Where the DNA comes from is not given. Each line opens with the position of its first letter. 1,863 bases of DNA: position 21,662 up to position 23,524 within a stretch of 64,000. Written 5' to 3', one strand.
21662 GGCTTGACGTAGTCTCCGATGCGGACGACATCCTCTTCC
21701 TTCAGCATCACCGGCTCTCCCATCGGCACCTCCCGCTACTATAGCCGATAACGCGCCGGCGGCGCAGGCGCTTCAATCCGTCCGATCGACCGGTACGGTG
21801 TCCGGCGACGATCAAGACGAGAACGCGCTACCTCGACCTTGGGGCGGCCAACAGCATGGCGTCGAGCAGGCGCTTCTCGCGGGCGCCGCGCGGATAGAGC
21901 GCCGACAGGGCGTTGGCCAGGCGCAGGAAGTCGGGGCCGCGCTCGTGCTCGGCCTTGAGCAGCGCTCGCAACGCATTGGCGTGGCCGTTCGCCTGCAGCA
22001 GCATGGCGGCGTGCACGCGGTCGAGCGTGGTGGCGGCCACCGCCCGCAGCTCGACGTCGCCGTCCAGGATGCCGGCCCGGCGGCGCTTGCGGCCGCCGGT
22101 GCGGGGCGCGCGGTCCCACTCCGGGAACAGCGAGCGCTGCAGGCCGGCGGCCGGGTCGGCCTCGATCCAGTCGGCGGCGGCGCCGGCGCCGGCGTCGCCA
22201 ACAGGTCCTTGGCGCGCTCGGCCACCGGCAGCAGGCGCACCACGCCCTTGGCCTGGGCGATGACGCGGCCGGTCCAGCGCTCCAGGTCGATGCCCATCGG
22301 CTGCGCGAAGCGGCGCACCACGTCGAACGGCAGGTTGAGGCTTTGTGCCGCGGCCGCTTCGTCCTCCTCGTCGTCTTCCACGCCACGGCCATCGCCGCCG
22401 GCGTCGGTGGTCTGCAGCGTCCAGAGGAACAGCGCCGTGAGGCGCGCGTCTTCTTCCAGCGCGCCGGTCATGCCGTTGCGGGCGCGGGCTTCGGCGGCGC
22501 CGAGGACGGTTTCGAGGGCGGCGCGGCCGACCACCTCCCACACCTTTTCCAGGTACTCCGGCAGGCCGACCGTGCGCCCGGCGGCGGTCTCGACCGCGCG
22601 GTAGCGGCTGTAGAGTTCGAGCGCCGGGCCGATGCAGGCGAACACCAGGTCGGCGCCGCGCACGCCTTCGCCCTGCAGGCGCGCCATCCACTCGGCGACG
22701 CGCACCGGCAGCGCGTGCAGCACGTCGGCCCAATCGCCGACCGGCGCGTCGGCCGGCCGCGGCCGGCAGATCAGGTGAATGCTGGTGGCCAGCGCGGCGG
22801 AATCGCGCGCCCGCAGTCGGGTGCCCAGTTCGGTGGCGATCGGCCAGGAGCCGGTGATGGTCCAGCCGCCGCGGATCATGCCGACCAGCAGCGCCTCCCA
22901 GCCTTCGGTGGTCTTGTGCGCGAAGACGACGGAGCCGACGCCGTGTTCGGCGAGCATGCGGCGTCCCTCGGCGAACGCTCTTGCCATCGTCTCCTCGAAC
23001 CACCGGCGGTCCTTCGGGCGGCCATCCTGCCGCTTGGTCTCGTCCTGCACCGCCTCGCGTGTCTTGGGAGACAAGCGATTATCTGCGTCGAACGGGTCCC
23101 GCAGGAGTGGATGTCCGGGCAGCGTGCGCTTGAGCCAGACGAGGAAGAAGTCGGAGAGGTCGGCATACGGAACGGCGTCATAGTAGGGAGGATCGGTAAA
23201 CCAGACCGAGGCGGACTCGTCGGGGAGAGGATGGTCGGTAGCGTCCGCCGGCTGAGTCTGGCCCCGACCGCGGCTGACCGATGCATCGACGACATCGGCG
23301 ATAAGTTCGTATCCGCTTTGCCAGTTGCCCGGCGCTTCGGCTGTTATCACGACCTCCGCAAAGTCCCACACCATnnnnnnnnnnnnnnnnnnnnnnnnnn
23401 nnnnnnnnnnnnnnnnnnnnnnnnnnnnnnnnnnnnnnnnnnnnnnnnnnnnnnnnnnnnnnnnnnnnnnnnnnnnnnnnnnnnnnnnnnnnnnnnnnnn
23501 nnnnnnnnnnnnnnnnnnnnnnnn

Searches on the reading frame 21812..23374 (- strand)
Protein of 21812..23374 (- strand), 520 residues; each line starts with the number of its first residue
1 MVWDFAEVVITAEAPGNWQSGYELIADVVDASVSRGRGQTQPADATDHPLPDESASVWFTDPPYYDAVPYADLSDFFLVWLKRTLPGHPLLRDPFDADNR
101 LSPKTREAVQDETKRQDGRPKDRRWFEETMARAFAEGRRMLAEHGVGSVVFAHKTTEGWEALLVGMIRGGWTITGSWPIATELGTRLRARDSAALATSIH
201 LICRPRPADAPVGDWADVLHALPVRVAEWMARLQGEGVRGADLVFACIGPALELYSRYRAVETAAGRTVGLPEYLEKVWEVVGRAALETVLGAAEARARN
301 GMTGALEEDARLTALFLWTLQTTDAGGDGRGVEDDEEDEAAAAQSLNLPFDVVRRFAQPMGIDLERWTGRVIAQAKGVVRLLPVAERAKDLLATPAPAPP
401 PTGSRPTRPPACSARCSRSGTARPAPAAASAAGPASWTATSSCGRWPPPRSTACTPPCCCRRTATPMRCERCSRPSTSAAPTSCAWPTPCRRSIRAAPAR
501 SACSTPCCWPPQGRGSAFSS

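Call 25: search_protein_families(library=pfam, proteins=[window:21812-23374:-], max_evalue=0.001)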
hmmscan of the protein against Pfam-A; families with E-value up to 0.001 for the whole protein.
window:21812-23374:- (520 aa): 0 families

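Call 59: search_protein_families(library=padloc, proteins=[window:21812-23374:-], max_evalue=0.01)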
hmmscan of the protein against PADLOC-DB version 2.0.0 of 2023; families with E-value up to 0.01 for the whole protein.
window:21812-23374:- (520 aa): 10 families
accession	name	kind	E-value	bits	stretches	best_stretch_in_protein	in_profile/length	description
PDLC00660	HmaB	-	1.7e-44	150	1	1-276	516-799/967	DNA-adenine methylase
PDLC00661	HmaB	-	3.7e-43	145.5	1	1-275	517-798/973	DNA-adenine methylase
PDLC03233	MTase_II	-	1.7e-21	74.5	1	1-215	438-653/731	Type II methyltransferase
PDLC03352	MTase_II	-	3e-17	59.8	2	123-278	658-813/1023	Type II methyltransferase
PDLC02189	DUF1156_MTase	-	1.6e-14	51.1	1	53-210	545-683/944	-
PDLC03314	MTase_II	-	7.1e-08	29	1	56-206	548-679/944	Type II methyltransferase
PDLC03319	MTase_II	-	6e-05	20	1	34-83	271-320/503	Type II methyltransferase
PDLC02541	PglX|PglXI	-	0.0021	14.2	1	43-173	482-590/919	PglXI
PDLC03312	MTase_II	-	0.0049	12.5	0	45-159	516-614/1344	Type II methyltransferase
PDLC03380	MTase_II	-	0.0058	13.9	1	44-82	252-290/393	Type II methyltransferase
